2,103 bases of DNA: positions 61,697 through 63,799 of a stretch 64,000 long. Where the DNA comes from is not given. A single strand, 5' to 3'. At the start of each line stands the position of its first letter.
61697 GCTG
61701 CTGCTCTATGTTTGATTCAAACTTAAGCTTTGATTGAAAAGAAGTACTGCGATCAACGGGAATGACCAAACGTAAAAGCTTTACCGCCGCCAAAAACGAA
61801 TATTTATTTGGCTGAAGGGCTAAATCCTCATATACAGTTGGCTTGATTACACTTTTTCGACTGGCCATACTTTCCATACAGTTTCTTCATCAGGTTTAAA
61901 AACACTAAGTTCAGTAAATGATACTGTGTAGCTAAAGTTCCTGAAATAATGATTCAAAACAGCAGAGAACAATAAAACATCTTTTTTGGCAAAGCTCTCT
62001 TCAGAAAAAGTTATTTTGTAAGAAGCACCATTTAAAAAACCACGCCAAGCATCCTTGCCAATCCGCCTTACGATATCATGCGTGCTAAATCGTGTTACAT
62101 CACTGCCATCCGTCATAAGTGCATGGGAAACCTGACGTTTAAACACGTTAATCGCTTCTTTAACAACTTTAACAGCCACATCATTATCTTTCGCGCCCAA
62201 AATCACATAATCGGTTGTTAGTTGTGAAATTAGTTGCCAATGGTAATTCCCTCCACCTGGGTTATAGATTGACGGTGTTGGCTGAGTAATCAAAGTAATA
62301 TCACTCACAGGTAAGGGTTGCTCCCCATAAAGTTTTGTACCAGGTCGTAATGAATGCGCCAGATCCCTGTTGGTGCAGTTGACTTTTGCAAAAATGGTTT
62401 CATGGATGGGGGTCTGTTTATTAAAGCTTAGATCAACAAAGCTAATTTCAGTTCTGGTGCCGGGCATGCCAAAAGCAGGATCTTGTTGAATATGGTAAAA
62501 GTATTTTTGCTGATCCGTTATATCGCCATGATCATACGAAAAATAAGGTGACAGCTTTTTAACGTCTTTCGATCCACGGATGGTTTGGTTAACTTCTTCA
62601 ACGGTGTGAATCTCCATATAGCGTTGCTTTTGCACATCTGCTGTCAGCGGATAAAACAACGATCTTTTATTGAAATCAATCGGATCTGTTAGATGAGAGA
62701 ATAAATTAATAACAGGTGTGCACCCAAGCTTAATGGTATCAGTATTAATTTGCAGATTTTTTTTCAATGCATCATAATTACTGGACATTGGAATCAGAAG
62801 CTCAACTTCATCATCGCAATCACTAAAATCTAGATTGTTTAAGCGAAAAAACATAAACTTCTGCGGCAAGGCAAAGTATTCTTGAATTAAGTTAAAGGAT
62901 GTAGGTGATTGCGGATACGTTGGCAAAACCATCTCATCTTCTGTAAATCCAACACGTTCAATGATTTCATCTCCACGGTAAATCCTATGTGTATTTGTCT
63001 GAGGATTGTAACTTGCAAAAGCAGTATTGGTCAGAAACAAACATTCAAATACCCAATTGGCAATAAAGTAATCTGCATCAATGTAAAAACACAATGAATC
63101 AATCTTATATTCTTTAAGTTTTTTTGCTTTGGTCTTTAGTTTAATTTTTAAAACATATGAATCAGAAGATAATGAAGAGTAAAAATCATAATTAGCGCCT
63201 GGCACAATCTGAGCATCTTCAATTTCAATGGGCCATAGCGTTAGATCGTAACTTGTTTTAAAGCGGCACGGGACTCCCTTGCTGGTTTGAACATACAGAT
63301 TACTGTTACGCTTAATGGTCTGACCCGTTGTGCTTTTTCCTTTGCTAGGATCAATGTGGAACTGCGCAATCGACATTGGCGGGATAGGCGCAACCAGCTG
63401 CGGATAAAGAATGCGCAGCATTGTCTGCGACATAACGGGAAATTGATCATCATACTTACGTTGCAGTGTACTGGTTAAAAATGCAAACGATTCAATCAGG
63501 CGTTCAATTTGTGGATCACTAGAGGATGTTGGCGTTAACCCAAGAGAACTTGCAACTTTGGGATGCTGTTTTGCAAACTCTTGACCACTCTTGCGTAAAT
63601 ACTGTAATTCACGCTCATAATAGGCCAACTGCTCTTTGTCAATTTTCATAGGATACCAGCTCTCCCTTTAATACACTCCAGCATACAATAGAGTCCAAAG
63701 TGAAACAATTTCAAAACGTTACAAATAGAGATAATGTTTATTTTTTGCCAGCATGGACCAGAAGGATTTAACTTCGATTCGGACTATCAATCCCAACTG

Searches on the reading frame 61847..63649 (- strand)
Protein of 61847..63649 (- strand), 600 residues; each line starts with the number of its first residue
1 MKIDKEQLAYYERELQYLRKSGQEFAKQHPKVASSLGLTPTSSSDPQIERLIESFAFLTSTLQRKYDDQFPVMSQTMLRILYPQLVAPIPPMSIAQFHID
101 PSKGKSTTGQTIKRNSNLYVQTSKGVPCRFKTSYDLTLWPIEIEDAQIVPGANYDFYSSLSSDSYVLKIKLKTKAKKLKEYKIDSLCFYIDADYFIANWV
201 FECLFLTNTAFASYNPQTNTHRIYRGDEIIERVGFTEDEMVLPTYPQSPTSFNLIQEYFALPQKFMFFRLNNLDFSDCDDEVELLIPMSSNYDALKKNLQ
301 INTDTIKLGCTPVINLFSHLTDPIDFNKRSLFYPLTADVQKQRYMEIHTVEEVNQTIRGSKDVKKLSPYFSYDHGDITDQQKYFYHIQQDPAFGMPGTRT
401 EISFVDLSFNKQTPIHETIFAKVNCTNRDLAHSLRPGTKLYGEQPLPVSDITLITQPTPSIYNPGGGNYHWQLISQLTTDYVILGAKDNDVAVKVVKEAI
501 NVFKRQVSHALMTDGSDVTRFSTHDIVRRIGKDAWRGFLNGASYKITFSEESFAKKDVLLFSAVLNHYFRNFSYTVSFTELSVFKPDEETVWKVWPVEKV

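Call 4: search_protein_families(library=ncbifam, proteins=[window:61847-63649:-], max_evalue=0.1)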
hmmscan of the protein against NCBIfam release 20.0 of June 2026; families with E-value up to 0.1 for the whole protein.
window:61847-63649:- (600 aa): 1 family
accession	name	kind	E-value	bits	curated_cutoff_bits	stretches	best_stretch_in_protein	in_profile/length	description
TIGR03359.1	VI_chp_6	equivalog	1.4e-145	486.5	260.3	1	8-597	2-592/600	type VI secretion system baseplate subunit TssF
